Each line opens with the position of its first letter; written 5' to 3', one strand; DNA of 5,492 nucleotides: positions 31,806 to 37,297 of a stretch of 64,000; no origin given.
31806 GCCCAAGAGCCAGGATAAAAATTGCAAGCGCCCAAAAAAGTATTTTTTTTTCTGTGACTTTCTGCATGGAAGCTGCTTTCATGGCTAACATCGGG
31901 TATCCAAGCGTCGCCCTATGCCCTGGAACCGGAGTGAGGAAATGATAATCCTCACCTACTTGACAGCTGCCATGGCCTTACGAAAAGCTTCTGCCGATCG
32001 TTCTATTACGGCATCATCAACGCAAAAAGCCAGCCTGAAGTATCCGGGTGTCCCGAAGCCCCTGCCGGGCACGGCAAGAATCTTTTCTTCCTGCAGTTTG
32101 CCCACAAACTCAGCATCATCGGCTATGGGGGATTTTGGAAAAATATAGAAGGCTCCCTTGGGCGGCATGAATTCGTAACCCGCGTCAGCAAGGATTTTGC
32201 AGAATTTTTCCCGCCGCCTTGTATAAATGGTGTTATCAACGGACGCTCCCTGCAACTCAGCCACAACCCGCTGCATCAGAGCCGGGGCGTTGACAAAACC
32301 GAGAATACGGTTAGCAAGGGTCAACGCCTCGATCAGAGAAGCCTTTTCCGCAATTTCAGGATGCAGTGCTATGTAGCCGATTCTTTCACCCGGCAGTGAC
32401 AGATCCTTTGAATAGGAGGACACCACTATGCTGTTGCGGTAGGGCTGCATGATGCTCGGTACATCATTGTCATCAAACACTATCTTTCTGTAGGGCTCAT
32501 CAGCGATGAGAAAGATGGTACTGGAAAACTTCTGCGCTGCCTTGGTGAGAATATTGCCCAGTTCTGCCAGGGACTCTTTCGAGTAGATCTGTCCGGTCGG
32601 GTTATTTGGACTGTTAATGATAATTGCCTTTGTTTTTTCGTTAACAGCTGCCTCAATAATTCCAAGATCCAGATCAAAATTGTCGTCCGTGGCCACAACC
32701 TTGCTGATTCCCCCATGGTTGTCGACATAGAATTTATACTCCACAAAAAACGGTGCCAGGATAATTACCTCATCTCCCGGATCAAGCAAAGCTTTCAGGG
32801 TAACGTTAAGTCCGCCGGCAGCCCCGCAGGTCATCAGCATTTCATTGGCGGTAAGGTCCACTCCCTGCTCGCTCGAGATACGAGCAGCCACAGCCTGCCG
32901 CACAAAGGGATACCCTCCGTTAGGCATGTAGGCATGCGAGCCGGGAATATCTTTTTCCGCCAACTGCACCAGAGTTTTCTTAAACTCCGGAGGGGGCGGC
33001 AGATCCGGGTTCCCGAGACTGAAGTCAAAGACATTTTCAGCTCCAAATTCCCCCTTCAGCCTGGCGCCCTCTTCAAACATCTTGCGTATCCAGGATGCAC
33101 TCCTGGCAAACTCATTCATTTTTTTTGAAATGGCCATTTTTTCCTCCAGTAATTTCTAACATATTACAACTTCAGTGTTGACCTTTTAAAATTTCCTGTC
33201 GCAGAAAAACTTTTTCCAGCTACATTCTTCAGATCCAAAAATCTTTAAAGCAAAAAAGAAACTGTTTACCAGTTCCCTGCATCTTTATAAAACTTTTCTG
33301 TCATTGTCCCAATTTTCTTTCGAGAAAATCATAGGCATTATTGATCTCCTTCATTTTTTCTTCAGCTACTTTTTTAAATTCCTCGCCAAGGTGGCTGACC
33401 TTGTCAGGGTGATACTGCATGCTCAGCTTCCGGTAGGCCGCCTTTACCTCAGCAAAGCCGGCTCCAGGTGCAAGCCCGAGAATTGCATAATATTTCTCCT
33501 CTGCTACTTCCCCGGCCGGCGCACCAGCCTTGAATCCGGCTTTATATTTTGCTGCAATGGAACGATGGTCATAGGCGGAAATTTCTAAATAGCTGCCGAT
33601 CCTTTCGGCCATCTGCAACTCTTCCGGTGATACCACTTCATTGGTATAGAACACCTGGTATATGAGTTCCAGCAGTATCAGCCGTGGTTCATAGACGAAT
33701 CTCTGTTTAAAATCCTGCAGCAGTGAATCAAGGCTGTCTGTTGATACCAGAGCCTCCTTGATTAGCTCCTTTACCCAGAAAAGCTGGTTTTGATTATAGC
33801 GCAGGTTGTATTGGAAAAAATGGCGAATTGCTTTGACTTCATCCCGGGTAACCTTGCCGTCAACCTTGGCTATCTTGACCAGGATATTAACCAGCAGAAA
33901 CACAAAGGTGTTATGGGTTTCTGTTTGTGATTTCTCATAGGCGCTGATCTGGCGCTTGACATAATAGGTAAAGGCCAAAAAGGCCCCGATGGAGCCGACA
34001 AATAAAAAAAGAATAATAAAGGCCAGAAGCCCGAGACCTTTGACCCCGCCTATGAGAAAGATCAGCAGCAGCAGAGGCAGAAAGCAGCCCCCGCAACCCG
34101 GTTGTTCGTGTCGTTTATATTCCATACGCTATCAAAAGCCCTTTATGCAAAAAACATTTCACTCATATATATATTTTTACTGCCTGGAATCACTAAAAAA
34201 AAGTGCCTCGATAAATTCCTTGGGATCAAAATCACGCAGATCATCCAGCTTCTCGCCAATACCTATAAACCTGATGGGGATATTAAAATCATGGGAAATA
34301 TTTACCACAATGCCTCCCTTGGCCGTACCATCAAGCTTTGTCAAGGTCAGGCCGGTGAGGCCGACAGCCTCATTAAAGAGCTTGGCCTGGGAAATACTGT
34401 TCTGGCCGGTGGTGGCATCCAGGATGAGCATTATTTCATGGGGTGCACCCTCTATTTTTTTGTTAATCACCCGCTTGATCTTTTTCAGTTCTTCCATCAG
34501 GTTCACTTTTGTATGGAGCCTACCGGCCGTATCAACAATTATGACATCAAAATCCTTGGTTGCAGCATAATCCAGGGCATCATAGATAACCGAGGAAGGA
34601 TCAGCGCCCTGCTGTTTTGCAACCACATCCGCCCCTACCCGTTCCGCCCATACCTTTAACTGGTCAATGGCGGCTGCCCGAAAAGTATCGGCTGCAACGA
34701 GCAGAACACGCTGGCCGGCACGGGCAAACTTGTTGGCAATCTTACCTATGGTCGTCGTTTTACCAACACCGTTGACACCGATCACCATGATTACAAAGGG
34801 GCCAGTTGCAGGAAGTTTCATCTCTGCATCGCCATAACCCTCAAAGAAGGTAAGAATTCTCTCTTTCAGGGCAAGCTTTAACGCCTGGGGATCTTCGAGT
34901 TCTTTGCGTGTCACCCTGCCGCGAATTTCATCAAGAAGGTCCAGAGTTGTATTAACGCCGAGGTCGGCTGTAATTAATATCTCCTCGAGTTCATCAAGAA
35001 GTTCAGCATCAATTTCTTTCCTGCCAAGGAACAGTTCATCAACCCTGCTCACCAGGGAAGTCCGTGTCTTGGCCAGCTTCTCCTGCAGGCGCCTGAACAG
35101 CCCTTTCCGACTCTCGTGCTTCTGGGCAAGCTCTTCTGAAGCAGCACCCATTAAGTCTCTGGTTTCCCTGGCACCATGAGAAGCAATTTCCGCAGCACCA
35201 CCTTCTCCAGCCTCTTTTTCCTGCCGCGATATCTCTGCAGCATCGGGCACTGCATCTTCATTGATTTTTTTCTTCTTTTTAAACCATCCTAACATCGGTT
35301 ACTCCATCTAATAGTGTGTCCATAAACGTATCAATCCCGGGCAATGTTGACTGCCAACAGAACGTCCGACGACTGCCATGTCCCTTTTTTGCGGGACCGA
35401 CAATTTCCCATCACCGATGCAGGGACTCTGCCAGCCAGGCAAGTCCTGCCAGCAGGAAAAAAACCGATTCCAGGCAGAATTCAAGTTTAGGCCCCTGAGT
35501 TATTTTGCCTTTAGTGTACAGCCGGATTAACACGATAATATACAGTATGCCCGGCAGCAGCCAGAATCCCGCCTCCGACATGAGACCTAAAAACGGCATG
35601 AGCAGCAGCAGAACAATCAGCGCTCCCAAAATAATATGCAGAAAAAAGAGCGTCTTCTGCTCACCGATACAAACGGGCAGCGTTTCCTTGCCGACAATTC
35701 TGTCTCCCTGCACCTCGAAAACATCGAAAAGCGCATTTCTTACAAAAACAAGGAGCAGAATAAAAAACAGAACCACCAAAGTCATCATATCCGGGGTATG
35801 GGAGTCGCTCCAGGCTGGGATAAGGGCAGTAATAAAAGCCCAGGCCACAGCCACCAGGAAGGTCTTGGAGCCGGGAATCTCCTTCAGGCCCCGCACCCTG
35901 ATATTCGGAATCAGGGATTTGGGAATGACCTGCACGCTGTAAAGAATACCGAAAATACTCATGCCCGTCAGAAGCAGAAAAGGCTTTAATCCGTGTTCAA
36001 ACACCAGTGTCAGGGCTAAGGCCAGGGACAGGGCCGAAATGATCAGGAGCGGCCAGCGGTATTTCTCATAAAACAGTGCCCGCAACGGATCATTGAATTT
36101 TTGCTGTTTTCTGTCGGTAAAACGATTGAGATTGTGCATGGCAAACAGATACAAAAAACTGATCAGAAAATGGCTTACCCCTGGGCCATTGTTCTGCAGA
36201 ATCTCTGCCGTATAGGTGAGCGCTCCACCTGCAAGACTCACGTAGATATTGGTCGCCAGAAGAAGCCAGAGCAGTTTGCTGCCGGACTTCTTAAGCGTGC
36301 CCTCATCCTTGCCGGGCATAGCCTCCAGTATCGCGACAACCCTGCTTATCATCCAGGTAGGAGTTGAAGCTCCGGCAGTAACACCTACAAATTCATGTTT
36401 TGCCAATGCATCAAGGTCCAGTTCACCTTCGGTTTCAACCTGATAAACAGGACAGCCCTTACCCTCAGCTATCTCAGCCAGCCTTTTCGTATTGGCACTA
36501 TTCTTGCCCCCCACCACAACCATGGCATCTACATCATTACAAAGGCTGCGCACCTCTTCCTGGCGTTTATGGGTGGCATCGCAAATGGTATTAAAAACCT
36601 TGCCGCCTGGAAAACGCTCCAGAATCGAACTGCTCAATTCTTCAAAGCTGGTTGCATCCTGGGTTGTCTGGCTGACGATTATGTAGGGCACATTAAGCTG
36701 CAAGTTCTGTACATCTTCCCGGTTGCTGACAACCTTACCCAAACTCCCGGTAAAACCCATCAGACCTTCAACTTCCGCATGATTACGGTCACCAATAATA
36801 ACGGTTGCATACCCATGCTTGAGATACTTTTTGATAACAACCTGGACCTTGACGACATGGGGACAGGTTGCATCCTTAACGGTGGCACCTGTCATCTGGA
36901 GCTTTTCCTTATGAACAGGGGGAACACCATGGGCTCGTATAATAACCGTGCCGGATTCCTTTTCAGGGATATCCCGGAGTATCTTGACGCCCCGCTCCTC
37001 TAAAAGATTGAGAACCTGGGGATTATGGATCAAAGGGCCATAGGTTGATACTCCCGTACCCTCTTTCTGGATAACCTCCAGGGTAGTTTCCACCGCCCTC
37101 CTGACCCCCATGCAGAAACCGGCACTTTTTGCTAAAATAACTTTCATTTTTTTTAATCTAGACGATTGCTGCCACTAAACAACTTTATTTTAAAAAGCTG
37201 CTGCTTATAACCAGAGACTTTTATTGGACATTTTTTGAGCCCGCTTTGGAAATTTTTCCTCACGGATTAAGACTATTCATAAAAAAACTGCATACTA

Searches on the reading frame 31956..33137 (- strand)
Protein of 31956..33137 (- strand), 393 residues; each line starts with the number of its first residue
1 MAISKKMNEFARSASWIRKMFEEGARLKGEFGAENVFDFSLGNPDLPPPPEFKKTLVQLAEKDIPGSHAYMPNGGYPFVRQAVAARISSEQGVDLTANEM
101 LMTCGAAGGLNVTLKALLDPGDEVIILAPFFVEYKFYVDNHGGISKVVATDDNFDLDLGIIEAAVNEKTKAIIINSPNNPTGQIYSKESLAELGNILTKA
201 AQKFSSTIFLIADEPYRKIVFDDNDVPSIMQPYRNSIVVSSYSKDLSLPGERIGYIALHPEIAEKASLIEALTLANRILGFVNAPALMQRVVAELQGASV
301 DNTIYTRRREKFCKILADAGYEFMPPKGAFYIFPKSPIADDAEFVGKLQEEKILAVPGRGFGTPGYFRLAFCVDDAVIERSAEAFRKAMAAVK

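Call 51: search_protein_families(library=pfam, proteins=[window:31956-33137:-], max_evalue=0.001)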
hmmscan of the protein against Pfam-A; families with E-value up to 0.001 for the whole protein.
window:31956-33137:- (393 aa): 3 families
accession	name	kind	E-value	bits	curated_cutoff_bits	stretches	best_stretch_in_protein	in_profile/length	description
PF00155.27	Aminotran_1_2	-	5.9e-52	177.5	19.7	1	35-384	2-360/361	Aminotransferase class I and II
PF01053.26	Cys_Met_Meta_PP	-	0.00018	20.7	27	1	97-189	68-158/381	Cys/Met metabolism PLP-dependent enzyme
PF01041.23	DegT_DnrJ_EryC1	-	0.00085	19.1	19.8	0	100-174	42-118/360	DegT/DnrJ/EryC1/StrS aminotransferase family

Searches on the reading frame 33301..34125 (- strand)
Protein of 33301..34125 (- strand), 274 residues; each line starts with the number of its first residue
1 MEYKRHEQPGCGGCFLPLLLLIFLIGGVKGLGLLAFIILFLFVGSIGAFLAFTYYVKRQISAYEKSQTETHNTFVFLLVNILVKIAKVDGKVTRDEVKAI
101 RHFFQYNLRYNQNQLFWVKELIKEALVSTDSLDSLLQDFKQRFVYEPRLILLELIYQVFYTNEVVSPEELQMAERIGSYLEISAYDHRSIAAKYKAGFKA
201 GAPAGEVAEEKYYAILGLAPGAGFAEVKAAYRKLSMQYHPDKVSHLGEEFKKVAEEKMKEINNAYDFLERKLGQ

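Call 83: search_protein_families(library=pfam, proteins=[window:33301-34125:-], max_evalue=0.00001)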
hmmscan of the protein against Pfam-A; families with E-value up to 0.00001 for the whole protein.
window:33301-34125:- (274 aa): 2 families
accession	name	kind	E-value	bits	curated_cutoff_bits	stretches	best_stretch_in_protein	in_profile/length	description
PF00226.36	DnaJ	-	1.8e-15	57.2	27.8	1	211-270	1-55/63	DnaJ domain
PF05099.18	TerB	-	3.3e-14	53.6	24.4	1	79-189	5-115/118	Tellurite resistance protein TerB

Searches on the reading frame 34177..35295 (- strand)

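Call 83: search_protein_families(library=pfam, proteins=[window:34177-35295:-], max_evalue=0.00001)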
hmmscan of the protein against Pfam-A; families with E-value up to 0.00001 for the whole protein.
window:34177-35295:- (372 aa): 4 families
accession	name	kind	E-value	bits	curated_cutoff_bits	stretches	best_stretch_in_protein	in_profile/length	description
PF00448.28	SRP54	-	8.6e-79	264.2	22.7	1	166-366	1-195/196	SRP54-type protein, GTPase domain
PF02881.24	SRP54_N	-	5.6e-14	52.6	22.4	1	81-146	1-74/75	SRP54-type protein, helical bundle domain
PF13401.12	AAA_22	-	9.1e-08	32.9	27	1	168-276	7-110/130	AAA domain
PF13604.12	AAA_30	-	1.3e-06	28.7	27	1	165-263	17-103/191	AAA domain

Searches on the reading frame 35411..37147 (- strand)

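Call 83: search_protein_families(library=pfam, proteins=[window:35411-37147:-], max_evalue=0.00001)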
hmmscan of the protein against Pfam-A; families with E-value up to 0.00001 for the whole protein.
window:35411-37147:- (578 aa): 2 families
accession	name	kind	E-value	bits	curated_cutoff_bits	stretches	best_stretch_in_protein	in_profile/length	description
PF02401.23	LYTB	-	1.5e-89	300.3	24.5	1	3-274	1-266/267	LytB protein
PF01040.23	UbiA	-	4.7e-13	49.4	34.2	1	324-546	23-234/250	UbiA prenyltransferase family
